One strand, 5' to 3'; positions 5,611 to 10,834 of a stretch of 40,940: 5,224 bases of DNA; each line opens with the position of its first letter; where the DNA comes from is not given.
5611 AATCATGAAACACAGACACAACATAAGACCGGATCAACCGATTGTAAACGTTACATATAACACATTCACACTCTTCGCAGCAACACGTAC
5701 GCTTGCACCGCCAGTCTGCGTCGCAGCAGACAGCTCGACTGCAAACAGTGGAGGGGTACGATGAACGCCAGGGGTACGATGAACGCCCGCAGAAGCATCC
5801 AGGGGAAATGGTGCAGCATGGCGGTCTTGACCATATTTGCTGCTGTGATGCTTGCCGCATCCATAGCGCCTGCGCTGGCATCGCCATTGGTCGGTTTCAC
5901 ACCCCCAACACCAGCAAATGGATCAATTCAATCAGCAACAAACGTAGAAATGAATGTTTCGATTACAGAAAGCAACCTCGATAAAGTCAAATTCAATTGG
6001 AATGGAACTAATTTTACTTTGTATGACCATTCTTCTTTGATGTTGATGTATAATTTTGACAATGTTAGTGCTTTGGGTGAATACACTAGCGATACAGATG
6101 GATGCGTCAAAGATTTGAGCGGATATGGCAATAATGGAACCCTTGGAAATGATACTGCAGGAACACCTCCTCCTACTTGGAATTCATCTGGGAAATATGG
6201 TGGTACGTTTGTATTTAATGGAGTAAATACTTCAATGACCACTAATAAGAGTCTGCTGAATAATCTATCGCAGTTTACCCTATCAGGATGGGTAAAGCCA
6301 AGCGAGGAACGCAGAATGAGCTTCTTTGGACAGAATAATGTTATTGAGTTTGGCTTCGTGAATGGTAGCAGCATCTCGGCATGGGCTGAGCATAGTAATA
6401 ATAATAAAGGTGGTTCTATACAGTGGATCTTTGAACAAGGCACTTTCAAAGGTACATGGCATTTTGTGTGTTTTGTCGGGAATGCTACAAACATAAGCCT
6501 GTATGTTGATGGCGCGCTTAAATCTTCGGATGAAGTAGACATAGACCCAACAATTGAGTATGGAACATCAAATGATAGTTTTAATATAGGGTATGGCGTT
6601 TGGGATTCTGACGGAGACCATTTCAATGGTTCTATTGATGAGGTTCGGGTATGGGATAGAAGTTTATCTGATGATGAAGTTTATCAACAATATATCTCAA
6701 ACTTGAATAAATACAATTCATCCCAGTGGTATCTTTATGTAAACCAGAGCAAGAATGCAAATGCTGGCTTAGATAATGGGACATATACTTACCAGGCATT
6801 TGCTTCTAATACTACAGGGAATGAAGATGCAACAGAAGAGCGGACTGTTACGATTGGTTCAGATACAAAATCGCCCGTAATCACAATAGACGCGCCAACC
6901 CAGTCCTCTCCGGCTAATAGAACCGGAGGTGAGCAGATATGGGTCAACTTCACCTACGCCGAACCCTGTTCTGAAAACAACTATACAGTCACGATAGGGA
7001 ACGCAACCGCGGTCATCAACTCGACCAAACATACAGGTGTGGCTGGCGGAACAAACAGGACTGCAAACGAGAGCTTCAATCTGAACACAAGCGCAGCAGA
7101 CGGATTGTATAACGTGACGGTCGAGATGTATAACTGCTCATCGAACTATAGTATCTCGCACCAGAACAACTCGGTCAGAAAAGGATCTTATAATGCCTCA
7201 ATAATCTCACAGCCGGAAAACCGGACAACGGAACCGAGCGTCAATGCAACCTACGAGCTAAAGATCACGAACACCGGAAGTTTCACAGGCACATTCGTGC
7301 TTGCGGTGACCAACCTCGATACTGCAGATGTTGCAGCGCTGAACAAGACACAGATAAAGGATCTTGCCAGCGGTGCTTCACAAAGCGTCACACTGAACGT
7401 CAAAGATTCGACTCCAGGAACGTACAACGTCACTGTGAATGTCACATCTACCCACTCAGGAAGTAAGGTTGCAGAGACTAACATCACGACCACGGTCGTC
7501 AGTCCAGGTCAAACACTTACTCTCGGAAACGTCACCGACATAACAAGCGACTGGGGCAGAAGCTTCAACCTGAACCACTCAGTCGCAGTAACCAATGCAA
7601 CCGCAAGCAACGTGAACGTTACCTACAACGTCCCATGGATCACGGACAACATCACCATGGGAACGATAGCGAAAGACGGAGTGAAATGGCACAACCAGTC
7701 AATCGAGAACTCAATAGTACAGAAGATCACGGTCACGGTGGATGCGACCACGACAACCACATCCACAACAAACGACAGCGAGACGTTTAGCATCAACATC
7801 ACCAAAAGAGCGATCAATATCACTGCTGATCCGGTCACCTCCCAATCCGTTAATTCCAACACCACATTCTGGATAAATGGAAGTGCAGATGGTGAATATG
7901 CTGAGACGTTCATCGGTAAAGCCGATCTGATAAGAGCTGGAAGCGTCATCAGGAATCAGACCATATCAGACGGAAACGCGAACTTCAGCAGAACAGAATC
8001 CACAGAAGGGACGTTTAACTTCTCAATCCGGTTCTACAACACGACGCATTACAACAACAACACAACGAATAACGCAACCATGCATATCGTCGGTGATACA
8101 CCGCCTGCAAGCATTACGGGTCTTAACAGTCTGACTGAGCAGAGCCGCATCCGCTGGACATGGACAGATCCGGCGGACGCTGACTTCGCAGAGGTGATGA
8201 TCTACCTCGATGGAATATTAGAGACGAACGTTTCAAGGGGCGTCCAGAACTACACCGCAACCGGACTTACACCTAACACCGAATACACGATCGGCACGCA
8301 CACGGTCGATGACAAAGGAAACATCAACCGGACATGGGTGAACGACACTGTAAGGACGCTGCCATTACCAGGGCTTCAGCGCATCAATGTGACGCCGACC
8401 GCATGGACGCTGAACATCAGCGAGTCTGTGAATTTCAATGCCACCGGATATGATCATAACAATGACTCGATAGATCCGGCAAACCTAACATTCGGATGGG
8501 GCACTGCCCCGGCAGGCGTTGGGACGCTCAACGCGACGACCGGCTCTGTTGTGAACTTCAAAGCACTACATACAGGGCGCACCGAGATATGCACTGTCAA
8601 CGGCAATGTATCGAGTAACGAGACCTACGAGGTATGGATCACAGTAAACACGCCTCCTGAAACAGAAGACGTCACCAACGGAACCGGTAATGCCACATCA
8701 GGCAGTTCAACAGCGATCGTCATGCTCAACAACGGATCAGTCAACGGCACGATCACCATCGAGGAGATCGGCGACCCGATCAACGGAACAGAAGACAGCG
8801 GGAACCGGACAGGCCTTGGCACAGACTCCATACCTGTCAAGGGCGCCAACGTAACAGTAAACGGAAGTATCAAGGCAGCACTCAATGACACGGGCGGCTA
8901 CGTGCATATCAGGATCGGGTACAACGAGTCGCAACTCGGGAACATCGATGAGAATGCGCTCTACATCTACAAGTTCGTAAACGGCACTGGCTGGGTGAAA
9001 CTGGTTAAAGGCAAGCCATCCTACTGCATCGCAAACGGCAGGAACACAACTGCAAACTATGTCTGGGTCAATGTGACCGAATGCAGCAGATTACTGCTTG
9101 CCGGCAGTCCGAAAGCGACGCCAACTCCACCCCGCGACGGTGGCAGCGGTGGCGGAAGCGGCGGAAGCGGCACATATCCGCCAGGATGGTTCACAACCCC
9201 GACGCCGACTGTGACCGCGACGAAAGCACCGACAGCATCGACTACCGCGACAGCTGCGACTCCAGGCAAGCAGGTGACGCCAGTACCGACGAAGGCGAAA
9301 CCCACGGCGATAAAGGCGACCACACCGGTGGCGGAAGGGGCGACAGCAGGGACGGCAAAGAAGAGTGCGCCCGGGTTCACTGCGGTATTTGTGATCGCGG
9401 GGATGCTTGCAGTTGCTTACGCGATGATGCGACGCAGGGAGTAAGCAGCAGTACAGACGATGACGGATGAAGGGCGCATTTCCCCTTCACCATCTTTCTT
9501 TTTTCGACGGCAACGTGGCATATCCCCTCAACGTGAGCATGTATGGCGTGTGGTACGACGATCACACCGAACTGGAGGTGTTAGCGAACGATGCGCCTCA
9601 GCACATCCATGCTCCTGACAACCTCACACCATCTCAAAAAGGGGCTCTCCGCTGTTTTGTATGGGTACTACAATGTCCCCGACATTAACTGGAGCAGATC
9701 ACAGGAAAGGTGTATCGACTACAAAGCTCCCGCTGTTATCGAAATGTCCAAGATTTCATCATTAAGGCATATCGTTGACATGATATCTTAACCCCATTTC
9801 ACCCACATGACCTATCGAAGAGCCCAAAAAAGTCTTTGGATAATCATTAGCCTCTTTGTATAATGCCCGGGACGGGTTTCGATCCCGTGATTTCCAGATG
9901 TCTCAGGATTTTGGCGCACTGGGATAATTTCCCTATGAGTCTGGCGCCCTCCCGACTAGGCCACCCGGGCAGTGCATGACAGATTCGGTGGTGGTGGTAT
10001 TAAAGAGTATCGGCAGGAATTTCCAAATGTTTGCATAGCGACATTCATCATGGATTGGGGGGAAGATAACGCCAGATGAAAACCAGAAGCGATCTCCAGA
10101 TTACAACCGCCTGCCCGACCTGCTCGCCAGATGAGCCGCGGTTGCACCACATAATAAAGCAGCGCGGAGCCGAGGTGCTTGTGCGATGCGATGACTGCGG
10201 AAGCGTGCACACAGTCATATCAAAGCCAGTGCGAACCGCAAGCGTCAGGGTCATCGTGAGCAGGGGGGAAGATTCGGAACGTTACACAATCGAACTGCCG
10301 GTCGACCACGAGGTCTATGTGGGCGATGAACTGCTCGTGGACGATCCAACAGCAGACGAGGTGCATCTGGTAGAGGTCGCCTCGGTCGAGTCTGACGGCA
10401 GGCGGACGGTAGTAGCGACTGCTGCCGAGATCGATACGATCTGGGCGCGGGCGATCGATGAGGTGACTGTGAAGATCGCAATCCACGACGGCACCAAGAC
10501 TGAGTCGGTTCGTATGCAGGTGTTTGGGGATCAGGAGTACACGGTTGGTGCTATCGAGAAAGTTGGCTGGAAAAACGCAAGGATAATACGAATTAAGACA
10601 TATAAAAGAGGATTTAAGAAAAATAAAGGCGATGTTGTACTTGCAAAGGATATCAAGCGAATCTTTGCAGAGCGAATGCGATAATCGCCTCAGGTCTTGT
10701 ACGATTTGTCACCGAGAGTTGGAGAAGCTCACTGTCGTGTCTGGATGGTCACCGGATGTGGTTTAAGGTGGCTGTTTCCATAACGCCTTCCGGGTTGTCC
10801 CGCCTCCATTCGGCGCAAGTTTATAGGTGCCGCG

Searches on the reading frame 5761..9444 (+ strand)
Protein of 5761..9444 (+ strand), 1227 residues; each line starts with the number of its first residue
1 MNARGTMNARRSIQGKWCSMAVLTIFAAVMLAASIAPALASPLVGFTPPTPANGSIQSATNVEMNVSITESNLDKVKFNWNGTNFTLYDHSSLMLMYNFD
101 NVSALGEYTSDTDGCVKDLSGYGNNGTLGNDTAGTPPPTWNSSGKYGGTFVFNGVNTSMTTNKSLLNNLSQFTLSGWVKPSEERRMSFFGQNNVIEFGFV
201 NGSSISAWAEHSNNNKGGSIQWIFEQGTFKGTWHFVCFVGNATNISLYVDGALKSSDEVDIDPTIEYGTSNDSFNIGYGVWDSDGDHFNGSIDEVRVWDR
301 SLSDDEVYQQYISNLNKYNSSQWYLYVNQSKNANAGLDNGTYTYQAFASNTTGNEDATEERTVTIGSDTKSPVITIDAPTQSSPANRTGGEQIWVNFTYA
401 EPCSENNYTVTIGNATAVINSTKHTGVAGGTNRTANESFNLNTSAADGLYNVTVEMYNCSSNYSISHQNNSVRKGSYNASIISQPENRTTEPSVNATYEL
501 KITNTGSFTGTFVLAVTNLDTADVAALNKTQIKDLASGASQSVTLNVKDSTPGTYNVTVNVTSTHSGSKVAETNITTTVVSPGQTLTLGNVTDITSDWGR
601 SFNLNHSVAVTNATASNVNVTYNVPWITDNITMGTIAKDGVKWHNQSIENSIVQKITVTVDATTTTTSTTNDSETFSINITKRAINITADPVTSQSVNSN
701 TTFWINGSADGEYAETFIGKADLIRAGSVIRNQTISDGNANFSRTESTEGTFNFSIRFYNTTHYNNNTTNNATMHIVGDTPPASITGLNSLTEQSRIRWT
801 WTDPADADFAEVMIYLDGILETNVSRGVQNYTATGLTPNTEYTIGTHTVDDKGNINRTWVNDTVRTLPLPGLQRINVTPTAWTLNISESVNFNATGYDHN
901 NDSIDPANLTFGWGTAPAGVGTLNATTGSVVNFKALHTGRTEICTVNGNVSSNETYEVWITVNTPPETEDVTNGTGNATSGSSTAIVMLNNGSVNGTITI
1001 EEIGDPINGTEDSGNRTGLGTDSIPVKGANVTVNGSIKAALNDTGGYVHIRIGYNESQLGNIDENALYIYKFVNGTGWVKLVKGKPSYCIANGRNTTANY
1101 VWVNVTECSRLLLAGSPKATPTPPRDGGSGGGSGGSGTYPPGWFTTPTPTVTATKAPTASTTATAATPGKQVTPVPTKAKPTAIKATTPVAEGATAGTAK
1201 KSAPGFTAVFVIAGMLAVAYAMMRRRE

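Call 39: search_protein_families(library=pfam, proteins=[window:5761-9444:+], max_evalue=0.001)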
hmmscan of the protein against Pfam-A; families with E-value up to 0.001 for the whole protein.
window:5761-9444:+ (1227 aa): 1 family
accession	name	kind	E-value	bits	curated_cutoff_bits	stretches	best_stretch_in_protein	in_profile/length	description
PF13385.13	Laminin_G_3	-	4.4e-23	82.5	27.6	1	154-307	2-150/151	Concanavalin A-like lectin/glucanases superfamily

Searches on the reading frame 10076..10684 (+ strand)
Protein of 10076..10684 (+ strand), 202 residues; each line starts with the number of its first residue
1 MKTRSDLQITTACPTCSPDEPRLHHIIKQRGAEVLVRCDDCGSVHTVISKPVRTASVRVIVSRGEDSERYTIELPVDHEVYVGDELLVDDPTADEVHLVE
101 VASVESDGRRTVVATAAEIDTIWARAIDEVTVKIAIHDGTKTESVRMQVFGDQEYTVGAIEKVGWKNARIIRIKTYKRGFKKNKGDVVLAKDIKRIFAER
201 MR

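Call 39: search_protein_families(library=pfam, proteins=[window:10076-10684:+], max_evalue=0.001)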
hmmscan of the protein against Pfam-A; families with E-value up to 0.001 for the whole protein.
window:10076-10684:+ (202 aa): 1 family
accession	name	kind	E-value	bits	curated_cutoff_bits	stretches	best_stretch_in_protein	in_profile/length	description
PF19769.4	CPxCG_zf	-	1.1e-51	175.6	27.2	1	13-199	1-183/183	CPxCG-related zinc finger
